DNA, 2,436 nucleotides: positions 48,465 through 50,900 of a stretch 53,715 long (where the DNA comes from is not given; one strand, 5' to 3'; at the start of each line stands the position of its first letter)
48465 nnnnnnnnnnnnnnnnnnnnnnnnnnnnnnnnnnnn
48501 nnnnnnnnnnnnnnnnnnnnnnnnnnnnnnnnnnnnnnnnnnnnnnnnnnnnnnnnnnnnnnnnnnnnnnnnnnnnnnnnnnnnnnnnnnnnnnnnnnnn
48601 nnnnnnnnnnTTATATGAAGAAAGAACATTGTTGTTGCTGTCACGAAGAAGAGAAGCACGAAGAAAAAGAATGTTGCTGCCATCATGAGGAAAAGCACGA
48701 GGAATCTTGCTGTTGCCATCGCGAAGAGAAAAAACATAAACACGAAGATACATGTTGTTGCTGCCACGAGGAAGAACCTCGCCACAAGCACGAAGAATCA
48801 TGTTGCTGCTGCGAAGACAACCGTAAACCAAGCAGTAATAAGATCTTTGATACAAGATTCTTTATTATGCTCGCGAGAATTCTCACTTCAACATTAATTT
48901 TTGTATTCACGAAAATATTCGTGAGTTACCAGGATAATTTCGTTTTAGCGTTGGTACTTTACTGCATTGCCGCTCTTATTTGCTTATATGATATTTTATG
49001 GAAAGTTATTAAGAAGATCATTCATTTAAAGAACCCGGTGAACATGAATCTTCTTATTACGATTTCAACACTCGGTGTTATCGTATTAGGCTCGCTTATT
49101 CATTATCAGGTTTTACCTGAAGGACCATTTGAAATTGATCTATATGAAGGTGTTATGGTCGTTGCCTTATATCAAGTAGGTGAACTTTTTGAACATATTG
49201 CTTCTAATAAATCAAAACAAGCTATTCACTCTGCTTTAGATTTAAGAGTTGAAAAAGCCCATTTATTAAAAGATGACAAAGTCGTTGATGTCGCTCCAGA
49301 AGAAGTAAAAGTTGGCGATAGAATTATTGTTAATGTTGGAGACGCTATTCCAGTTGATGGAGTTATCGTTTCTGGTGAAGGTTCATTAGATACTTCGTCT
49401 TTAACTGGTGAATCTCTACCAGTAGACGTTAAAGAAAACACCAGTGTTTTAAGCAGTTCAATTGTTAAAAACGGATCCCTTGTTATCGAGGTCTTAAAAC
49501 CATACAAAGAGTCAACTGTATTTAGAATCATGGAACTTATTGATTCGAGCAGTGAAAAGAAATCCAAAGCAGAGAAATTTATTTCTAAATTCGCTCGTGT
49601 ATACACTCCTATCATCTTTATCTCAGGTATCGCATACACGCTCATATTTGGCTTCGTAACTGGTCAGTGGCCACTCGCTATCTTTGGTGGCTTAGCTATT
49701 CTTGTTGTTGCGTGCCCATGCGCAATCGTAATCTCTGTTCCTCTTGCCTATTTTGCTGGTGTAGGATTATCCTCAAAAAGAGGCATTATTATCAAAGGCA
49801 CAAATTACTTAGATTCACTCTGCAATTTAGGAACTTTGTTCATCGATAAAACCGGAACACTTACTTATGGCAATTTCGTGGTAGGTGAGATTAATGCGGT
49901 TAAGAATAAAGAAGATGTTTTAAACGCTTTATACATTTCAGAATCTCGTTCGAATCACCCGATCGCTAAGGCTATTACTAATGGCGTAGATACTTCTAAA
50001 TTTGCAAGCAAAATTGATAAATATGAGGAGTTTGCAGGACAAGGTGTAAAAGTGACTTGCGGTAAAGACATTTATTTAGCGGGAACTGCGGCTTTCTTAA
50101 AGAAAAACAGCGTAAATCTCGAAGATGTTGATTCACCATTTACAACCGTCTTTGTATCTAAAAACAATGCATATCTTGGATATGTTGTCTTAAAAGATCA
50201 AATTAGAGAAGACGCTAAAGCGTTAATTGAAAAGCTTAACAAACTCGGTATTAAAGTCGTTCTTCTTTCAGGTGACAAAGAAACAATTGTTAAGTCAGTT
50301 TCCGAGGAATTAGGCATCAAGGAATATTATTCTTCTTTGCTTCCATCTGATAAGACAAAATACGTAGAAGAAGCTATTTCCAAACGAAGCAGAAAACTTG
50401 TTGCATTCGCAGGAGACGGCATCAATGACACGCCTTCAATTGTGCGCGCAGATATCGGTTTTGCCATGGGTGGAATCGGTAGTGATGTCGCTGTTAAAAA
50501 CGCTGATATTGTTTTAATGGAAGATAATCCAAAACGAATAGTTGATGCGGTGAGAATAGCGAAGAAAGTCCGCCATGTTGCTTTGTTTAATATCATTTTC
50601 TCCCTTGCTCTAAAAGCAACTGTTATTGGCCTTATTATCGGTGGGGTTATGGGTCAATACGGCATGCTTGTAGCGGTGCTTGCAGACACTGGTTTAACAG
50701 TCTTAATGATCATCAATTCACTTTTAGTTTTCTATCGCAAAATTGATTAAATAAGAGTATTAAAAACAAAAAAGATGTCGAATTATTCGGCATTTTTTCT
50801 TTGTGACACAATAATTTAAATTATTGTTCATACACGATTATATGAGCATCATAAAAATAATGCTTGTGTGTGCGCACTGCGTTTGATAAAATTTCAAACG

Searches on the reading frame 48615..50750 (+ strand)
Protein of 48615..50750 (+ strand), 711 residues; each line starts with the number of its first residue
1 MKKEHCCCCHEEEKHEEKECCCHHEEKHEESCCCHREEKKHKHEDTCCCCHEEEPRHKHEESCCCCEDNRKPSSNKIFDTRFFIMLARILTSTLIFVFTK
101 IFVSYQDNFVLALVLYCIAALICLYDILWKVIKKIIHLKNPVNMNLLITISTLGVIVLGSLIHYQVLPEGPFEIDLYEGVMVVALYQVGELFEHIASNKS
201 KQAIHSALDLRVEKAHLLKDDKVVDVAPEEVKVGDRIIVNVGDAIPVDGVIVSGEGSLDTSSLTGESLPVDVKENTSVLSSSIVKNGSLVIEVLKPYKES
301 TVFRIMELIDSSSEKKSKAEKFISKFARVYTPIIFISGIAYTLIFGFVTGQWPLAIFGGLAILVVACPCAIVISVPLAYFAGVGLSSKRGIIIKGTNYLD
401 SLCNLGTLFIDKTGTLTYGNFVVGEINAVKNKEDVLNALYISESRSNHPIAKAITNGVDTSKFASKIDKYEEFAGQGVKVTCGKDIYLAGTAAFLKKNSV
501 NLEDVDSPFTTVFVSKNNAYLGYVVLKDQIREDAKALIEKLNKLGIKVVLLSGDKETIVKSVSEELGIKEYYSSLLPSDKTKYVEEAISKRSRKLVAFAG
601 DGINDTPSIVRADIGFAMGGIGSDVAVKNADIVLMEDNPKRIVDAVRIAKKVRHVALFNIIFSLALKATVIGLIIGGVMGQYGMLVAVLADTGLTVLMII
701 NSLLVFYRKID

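Call 5: search_protein_families(library=pfam, proteins=[window:48615-50750:+])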
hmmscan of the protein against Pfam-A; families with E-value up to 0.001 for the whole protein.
window:48615-50750:+ (711 aa): 3 families
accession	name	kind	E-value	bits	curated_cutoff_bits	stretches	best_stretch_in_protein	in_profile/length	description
PF00122.25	E1-E2_ATPase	-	6.2e-48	163.1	28.1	1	211-388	3-180/181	E1-E2 ATPase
PF00702.32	Hydrolase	-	1.1e-22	81.8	26.4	1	407-613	3-191/191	haloacid dehalogenase-like hydrolase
PF08282.18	Hydrolase_3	-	4.8e-05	23.7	20.9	0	528-573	14-59/255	haloacid dehalogenase-like hydrolase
